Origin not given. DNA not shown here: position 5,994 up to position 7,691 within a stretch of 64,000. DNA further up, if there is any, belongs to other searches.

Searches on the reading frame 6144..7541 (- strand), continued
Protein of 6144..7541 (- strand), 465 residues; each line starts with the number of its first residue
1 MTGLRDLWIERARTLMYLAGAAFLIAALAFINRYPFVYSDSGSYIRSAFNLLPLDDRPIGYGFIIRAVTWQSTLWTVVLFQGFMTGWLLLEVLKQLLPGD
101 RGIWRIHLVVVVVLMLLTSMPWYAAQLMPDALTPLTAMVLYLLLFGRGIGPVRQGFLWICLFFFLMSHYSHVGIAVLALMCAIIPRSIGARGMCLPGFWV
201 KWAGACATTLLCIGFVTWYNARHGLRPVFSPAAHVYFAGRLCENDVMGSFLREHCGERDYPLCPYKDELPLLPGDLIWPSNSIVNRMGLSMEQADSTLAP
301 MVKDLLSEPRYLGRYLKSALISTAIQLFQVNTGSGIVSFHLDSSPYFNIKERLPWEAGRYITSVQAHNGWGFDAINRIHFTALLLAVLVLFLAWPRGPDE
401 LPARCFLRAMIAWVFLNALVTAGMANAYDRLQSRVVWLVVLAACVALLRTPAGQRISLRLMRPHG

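Call 84: search_protein_families(library=pfam, proteins=[L083:11280-12452:-, L083:13159-14223:+, L054:8538-9818:-, L054:11404-13449:+, L054:6426-7427:-, L084:5953-7671:+, L084:7607-8233:+, L080:5877-6557:+, L080:11238-11987:-, L080:11899-13308:+], max_evalue=0.001)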
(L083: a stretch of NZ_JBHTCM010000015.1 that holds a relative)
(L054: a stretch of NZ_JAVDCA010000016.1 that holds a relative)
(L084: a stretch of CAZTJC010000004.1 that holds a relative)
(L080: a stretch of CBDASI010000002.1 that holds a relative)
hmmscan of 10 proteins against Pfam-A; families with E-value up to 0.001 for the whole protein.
L083:11280-12452:- (391 aa): 3 families
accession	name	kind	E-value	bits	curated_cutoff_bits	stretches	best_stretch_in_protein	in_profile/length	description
PF00155.27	Aminotran_1_2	-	1.6e-61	209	19.7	1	33-384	4-361/361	Aminotransferase class I and II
PF01053.26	Cys_Met_Meta_PP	-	6.9e-05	22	27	1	94-191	71-165/381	Cys/Met metabolism PLP-dependent enzyme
PF00266.25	Aminotran_5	-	0.00042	19.9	21.5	1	86-203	56-176/371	Aminotransferase class-V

L083:13159-14223:+ (355 aa): 2 families
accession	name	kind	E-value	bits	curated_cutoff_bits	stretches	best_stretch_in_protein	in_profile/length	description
PF00892.27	EamA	-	3.4e-34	118.5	28.2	2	57-187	4-134/135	EamA-like transporter family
PF03151.22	TPT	-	7e-06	26.1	30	1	71-344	18-284/291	Triose-phosphate Transporter family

L054:8538-9818:- (427 aa): 1 family
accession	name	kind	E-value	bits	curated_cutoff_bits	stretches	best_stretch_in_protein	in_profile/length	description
PF05762.20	VWA_CoxE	-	3.2e-07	30.4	26.4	1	224-309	11-100/222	VWA domain containing CoxE-like protein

L054:11404-13449:+ (682 aa): 2 families
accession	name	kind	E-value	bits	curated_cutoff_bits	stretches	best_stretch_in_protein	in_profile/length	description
PF13472.12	Lipase_GDSL_2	-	8e-07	30.2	32.9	1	336-474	39-171/178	GDSL-like Lipase/Acylhydrolase family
PF00657.28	Lipase_GDSL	-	0.00027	21.6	23.6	0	215-387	4-92/208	GDSL-like Lipase/Acylhydrolase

L054:6426-7427:- (334 aa): 0 families

L084:5953-7671:+ (573 aa): 2 families
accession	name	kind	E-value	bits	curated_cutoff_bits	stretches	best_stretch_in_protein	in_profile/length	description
PF13091.12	PLDc_2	-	6.9e-35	120.2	27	2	285-405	8-131/132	PLD-like domain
PF00614.28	PLDc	-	0.00025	21.4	21.9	0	355-375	5-25/28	Phospholipase D Active site motif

L084:7607-8233:+ (209 aa): 1 family
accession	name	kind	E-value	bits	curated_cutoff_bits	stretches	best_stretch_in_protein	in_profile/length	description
PF03372.29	Exo_endo_phos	-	4e-10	40.3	24.5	1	10-192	1-225/225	Endonuclease/Exonuclease/phosphatase family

L080:5877-6557:+ (227 aa): 1 family
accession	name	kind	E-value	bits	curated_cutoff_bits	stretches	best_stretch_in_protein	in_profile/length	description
PF09361.15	Phasin_2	-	1.1e-22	80.5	24.9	1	110-206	3-99/100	Phasin protein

L080:11238-11987:- (250 aa): 1 family
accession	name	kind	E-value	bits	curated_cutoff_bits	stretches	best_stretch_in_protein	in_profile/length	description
PF09335.16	VTT_dom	-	4.6e-18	66.3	33.9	1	81-195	3-122/123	VTT domain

L080:11899-13308:+ (470 aa): 8 families
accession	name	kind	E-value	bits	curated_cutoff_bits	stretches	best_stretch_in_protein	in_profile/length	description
PF01370.27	Epimerase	-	1.1e-14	54.9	20.9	1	61-171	2-118/240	NAD dependent epimerase/dehydratase family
PF13460.12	NAD_binding_10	-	1.1e-10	42.2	27.2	1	64-182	1-112/184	NAD(P)H-binding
PF07993.18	NAD_binding_4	-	6.5e-08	32.5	20.1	1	62-101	1-43/258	Male sterility protein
PF01073.25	3Beta_HSD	-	1.7e-06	27.7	22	1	62-171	2-119/280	3-beta hydroxysteroid dehydrogenase/isomerase family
PF04321.23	RmlD_sub_bind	-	4.4e-06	26.4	27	1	60-252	3-199/287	RmlD substrate binding domain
PF02719.21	Polysacc_synt_2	-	9.2e-06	25.5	20.2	0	142-193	102-152/293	Polysaccharide biosynthesis protein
PF16363.11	GDP_Man_Dehyd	-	4.7e-05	23.5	27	0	62-92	2-32/332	GDP-mannose 4,6 dehydratase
PF08659.16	KR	-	0.00035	21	22.6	0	61-120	4-65/180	KR domain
